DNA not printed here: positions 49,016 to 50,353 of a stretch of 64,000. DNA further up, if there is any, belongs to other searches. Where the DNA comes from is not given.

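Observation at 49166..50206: Bacterial-type QueA (queuosine pathway) in an otherwise archaeal replication/transcription context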

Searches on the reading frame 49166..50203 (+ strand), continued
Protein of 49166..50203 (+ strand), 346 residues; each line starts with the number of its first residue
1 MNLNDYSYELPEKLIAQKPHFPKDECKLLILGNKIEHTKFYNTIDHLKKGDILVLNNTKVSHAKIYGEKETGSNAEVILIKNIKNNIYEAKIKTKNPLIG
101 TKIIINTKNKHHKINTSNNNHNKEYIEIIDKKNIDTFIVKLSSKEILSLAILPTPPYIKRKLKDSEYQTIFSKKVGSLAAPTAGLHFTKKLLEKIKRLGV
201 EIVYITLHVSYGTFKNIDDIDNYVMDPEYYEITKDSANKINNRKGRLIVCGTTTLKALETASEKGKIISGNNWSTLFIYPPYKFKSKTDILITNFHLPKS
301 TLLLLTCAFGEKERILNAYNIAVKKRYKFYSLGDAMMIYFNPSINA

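Call 23: find_encoding_contigs(protein=P0007, flank=10000, max_places=1)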
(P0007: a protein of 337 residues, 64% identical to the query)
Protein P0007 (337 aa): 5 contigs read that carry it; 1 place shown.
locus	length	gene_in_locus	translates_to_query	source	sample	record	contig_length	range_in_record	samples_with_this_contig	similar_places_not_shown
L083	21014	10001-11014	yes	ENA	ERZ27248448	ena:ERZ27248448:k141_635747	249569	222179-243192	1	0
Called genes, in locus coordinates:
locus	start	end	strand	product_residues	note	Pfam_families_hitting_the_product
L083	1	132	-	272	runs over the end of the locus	PF00520:Ion_trans (weak), PF07885:Ion_trans_2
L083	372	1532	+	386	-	PF04055:Radical_SAM, PF08608:Wyosine_form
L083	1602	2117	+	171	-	-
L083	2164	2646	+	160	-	-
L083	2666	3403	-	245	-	PF00483:NTP_transferase, PF12804:NTP_transf_3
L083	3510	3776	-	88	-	-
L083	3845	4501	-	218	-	PF12705:PDDEXK_1 (weak)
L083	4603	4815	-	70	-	-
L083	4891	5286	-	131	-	PF01870:Hjc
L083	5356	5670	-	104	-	PF05239:PRC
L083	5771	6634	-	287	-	PF08696:Dna2 (weak), PF12705:PDDEXK_1, PF01930:Cas_Cas4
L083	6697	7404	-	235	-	-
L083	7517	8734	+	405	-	PF00723:Glyco_hydro_15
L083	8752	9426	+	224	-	PF09622:DUF2391 (weak)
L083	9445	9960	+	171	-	-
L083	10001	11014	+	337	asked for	PF02547:Queuosine_synth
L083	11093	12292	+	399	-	PF16450:Prot_ATP_ID_OB_C, PF00004:AAA, PF17862:AAA_lid_3 (weak)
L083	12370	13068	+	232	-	PF00106:adh_short, PF08659:KR, PF23441:SDR (faint), PF13561:adh_short_C2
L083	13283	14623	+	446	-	-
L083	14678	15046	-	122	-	-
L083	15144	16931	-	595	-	PF18093:Trm5_N, PF25133:TYW2_N_2, PF02475:TRM5-TYW2_MTfase, PF01261:AP_endonuc_2, PF02475:TRM5-TYW2_MTfase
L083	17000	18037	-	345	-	PF00752:XPG_N, PF00867:XPG_I, PF01367:5_3_exonuc (weak)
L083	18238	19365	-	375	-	PF00579:tRNA-synt_1b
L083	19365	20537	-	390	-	-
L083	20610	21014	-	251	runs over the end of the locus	-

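Call 24: find_encoding_contigs(protein=P0005, flank=10000, max_places=1)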
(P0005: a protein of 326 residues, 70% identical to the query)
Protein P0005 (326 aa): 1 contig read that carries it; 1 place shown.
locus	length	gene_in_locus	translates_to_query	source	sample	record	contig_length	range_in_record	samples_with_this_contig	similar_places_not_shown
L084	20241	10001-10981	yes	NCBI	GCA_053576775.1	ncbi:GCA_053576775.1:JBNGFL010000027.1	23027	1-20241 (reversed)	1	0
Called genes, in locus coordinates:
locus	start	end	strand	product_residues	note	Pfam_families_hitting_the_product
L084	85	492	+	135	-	-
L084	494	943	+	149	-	-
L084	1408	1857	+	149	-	-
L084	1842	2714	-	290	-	-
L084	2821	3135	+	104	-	-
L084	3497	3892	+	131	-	PF01609:DDE_Tnp_1 (weak)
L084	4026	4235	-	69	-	-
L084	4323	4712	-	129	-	PF01870:Hjc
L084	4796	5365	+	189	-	-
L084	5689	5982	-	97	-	PF05239:PRC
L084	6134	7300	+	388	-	PF00723:Glyco_hydro_15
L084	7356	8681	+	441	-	PF22053:DUF6938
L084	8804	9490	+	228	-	-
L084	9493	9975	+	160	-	-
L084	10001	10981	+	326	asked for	PF02547:Queuosine_synth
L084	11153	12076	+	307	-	PF01944:SpoIIM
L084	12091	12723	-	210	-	PF01336:tRNA_anti-codon (weak)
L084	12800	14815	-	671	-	PF14551:MCM_N, PF17207:MCM_OB, PF13175:AAA_15 (faint), PF00493:MCM, PF07728:AAA_5, PF01078:Mg_chelatase (weak), PF17855:MCM_lid, PF21120:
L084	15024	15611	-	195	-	PF00352:TBP, PF11858:DUF3378 (faint), PF00352:TBP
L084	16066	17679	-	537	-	PF19289:PmbA_TldD_3rd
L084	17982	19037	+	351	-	-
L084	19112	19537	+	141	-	PF00293:NUDIX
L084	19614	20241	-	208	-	PF00849:PseudoU_synth_2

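Call 25: find_encoding_contigs(protein=P0031, flank=10000, max_places=1)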
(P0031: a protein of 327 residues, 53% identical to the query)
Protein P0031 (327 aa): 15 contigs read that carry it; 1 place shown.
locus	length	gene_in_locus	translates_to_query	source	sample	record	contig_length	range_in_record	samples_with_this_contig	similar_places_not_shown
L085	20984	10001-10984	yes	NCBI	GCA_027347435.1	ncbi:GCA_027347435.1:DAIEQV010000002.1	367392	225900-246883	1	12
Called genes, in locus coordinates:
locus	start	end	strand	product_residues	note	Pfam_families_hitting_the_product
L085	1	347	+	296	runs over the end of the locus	PF00149:Metallophos, PF12850:Metallophos_2 (faint)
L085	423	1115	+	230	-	-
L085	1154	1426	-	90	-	-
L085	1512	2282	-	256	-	-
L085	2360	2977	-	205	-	-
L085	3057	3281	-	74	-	-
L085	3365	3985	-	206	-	PF04893:Yip1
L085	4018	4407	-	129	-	PF01870:Hjc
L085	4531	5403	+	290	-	-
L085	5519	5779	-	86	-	PF05239:PRC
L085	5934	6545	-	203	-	-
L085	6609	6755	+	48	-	-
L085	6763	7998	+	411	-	PF00723:Glyco_hydro_15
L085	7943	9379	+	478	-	PF22053:DUF6938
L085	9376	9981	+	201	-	-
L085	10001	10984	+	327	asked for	PF02547:Queuosine_synth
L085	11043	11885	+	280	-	-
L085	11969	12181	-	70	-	-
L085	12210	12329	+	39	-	-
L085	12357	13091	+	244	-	-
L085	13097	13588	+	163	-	-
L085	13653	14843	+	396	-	PF05496:RuvB_N (weak), PF07724:AAA_2 (weak), PF13191:AAA_16 (faint), PF00004:AAA, PF17862:AAA_lid_3 (weak)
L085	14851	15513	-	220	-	-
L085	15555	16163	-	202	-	PF03891:DUF333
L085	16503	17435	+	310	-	-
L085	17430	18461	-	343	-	PF18093:Trm5_N, PF25133:TYW2_N_2, PF02475:TRM5-TYW2_MTfase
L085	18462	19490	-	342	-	PF00752:XPG_N, PF00867:XPG_I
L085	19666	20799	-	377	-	PF00579:tRNA-synt_1b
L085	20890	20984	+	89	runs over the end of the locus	-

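Call 26: find_encoding_contigs(protein=P0012, flank=10000, max_places=1)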
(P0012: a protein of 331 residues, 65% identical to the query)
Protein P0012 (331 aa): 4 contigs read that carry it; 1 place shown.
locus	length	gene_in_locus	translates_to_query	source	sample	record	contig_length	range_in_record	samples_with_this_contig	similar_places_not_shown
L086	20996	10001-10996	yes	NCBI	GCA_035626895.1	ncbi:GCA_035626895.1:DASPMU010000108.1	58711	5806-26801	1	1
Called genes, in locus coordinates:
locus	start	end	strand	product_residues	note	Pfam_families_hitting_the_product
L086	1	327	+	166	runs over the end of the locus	-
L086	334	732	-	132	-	-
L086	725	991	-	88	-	-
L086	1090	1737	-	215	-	-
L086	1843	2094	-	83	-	-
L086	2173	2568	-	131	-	PF01870:Hjc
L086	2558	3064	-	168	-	PF00293:NUDIX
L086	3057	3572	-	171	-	PF00293:NUDIX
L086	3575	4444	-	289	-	PF03372:Exo_endo_phos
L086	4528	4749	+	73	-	-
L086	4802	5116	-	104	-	PF05239:PRC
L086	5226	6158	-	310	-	PF12705:PDDEXK_1, PF01930:Cas_Cas4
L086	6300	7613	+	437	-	-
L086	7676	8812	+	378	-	PF00723:Glyco_hydro_15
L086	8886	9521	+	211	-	PF09622:DUF2391 (weak)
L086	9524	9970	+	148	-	-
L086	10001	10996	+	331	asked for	PF02547:Queuosine_synth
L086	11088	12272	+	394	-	PF16450:Prot_ATP_ID_OB_C (weak), PF05496:RuvB_N (weak), PF07724:AAA_2 (faint), PF00004:AAA, PF17862:AAA_lid_3 (weak)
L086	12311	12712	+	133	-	PF24585:YunG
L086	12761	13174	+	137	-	PF24585:YunG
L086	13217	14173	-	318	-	PF04014:MazE_antitoxin (weak)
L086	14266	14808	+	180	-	PF27765:UCP032817-like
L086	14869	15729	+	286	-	-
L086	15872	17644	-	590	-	PF25133:TYW2_N_2, PF02475:TRM5-TYW2_MTfase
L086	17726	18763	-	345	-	PF00752:XPG_N, PF00867:XPG_I, PF01367:5_3_exonuc (weak)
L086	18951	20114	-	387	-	PF00579:tRNA-synt_1b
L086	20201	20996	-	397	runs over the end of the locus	-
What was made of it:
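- The contig carrying P0012 itself has Hjc, FEN1, TYW2 and PAN, so the label is a binning error (call 26).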

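Call 28: find_encoding_contigs(protein=P0086, flank=10000, max_places=1)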
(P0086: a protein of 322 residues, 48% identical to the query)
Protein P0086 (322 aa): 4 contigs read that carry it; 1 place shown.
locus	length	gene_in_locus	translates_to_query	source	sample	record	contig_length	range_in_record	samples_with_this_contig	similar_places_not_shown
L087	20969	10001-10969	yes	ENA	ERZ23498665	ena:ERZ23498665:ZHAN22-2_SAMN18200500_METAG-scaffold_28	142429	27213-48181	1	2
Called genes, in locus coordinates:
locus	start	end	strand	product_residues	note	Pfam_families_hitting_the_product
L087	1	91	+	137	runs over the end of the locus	-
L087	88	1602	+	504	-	PF01935:DUF87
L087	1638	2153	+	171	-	-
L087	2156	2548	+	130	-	-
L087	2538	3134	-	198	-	-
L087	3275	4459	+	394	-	PF00149:Metallophos, PF12850:Metallophos_2 (faint)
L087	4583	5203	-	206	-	PF00702:Hydrolase, PF08282:Hydrolase_3 (faint), PF12710:HAD, PF13419:HAD_2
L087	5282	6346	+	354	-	PF21088:MS_channel_1st (weak), PF00924:MS_channel_2nd, PF21082:MS_channel_3rd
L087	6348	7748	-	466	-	PF01336:tRNA_anti-codon, PF00152:tRNA-synt_2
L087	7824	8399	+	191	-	PF12917:YfbR-like, PF13023:HD_3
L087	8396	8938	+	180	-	PF02677:QueH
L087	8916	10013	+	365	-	PF01702:TGT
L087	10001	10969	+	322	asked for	PF02547:Queuosine_synth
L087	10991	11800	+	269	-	PF13672:PP2C_2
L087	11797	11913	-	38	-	-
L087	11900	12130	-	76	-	-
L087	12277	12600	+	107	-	-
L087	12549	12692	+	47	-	-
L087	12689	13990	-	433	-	PF01336:tRNA_anti-codon, PF00152:tRNA-synt_2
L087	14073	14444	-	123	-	-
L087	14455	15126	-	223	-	PF12706:Lactamase_B_2, PF13483:Lactamase_B_3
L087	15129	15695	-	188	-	PF12917:YfbR-like, PF13023:HD_3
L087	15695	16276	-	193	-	PF01997:Translin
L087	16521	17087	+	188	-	-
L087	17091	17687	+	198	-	-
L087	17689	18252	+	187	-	-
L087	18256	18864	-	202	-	-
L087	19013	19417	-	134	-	-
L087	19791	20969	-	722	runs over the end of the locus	-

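Call 29: find_encoding_contigs(protein=P0059, flank=10000, max_places=1)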
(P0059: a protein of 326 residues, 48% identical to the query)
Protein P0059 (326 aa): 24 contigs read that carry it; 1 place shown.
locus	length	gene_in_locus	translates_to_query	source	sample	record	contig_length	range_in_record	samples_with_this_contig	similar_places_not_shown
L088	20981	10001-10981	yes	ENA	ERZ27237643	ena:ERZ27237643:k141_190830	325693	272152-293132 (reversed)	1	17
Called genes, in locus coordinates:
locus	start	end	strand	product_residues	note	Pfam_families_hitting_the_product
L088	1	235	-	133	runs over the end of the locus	PF00571:CBS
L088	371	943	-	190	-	PF01813:ATP-synt_D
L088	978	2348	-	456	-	PF02874:ATP-synt_ab_N, PF09378:HAS-barrel (faint), PF00006:ATP-synt_ab, PF22919:ATP-synt_VA_C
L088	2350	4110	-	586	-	PF02874:ATP-synt_ab_N, PF16886:ATP-synt_ab_Xtn, PF00006:ATP-synt_ab, PF22919:ATP-synt_VA_C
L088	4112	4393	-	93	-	PF01990:ATP-synt_F (weak)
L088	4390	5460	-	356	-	PF01992:vATP-synt_AC39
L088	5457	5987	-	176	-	-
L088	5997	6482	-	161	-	PF00137:ATP-synt_C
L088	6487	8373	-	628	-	PF01496:V_ATPase_I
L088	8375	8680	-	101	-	-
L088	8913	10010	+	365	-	PF01702:TGT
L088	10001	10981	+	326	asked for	PF02547:Queuosine_synth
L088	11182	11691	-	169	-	PF02677:QueH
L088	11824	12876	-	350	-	PF07885:Ion_trans_2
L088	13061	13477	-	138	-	-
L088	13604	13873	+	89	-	-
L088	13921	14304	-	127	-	-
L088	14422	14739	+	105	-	-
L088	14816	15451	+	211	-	PF13649:Methyltransf_25 (faint), PF05430:Methyltransf_30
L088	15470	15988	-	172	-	-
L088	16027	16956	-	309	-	PF00106:adh_short, PF13561:adh_short_C2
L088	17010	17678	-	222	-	PF02592:Vut_1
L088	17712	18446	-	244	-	PF13482:RNase_H_2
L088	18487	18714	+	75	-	PF04024:PspC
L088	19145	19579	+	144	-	PF00254:FKBP_C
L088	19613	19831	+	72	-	-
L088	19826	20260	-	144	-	PF02002:TFIIE_alpha (weak), PF13412:HTH_24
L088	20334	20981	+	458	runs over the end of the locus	PF04055:Radical_SAM, PF06968:BATS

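Call 30: find_encoding_contigs(protein=P0095, flank=10000, max_places=1)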
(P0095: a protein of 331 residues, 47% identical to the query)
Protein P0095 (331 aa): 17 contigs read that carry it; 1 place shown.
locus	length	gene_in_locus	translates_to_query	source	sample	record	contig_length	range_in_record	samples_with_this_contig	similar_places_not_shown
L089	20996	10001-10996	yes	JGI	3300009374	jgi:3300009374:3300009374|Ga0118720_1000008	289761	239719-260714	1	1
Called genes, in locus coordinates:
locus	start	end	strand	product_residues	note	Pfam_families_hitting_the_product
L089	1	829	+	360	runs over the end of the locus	PF04406:TP6A_N, PF20768:Topo_VI_alpha, PF21180:TOP6A-Spo11_Toprim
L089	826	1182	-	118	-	PF03692:CxxCxxCC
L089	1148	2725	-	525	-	PF21686:LigD_Prim-Pol (faint)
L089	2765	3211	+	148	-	PF00293:NUDIX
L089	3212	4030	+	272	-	PF11345:DUF3147 (weak)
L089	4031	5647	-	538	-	PF08497:Radical_SAM_N, PF04055:Radical_SAM (weak), PF11842:DUF3362 (weak)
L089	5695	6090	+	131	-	-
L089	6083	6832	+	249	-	PF23023:Anti-Pycsar_Apyc1, PF00753:Lactamase_B, PF12706:Lactamase_B_2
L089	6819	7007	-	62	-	-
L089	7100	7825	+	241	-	PF01978:TrmB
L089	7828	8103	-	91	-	-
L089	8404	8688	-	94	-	-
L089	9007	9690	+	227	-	PF02592:Vut_1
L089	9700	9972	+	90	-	PF18893:DUF5652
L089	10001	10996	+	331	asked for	PF02547:Queuosine_synth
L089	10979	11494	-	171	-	PF02677:QueH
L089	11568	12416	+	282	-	PF01435:Peptidase_M48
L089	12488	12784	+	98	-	PF01037:AsnC_trans_reg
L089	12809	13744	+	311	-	PF02729:OTCace_N, PF00185:OTCace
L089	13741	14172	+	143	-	PF07973:tRNA_SAD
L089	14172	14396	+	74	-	-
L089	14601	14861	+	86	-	-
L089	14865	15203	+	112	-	-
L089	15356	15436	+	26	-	-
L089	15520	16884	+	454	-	PF00206:Lyase_1, PF08328:ASL_C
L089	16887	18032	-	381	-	-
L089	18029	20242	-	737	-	PF00270:DEAD, PF04851:ResIII, PF21210:RNA_helicase_helical, PF00271:Helicase_C, PF02732:ERCC4, PF12826:HHH_2 (weak), PF14520:HHH_5 (weak)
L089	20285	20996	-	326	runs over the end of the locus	PF08279:HTH_11 (faint), PF12802:MarR_2 (faint), PF13404:HTH_AsnC-type, PF13412:HTH_24, PF01037:AsnC_trans_reg (faint), PF13404:HTH_AsnC-type, PF13412:HTH_24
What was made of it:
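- Closest known: Bacterial-type queuosine gene sets in DPANN and some Euryarchaeota. Same: I recovered the described co-localised arrangement in L087, L088 and L089 (calls 28-30).
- All three are on contigs with archaeal genes (calls 28-30).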

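Call 35: search_solved_structures(query=window:49166-50203:+, show_alignments=2)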
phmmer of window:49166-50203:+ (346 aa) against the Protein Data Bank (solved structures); distinct sequences matched with E-value up to 0.001: 3.
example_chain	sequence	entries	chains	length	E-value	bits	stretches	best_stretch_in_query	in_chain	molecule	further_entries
1vky_A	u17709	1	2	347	2.5e-72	246.8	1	1-338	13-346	S-adenosylmethionine:tRNA ribosyltransferase-isomerase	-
1yy3_A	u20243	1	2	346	2e-70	240.5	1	6-338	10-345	S-adenosylmethionine:tRNA ribosyltransferase-isomerase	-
1wdi_A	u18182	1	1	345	2e-64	220.8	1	3-338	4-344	hypothetical protein TT0907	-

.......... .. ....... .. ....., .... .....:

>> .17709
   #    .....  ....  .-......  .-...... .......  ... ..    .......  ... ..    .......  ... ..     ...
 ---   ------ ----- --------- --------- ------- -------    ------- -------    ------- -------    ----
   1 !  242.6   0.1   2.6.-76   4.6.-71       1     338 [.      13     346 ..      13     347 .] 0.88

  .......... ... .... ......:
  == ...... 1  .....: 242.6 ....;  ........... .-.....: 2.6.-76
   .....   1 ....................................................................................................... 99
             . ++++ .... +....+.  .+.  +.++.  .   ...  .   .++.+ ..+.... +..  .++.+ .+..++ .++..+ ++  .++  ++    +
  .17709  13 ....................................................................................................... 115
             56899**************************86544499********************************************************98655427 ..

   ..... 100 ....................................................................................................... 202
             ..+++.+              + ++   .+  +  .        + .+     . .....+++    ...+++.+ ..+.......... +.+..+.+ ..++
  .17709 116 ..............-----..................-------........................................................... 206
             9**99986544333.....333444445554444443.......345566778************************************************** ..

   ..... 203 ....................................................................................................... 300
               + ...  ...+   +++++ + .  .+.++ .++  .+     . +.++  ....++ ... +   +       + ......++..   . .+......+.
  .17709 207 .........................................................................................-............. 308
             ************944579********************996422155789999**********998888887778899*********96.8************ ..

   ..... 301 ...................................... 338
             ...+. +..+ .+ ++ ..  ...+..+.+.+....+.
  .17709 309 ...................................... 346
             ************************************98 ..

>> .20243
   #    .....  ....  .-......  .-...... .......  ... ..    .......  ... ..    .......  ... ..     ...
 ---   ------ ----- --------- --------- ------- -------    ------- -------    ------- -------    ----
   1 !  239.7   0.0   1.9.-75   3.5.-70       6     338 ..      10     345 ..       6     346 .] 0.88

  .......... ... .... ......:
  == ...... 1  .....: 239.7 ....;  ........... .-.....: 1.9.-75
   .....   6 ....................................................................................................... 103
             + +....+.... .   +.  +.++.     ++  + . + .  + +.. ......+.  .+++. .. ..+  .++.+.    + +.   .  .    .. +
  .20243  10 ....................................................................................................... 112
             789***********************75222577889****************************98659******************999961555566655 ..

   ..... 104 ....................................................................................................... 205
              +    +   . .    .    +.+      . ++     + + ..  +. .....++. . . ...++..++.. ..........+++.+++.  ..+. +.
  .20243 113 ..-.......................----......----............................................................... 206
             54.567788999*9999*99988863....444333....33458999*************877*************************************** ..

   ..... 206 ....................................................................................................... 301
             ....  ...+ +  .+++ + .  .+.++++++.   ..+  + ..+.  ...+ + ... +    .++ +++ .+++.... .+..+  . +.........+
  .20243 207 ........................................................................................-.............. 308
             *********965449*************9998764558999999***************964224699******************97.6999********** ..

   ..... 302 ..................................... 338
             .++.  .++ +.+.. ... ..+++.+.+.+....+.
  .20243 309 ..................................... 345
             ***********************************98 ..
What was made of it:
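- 49166..50206 (+): queA: tRNA preQ1(34) S-adenosylmethionine ribosyltransferase-isomerase, 346 aa. It has a window-specific 16-aa N/K-rich insertion at residues 107-122. PDB 1VKY and 1YY3 at E about 1e-70 to 1e-72 (call 35).
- On QueA (tRNA preQ1(34) SAM ribosyltransferase-isomerase): 1VKY_A residues 13-346 and 1YY3_A residues 10-345 align to query residues 1-338 and 6-338, E=2.5e-72 and 2e-70 (call 35).
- Checked: PDB QueA 1VKY (E=2.5e-72) and 1YY3 (E=2e-70), both aligned over the full length (call 35).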
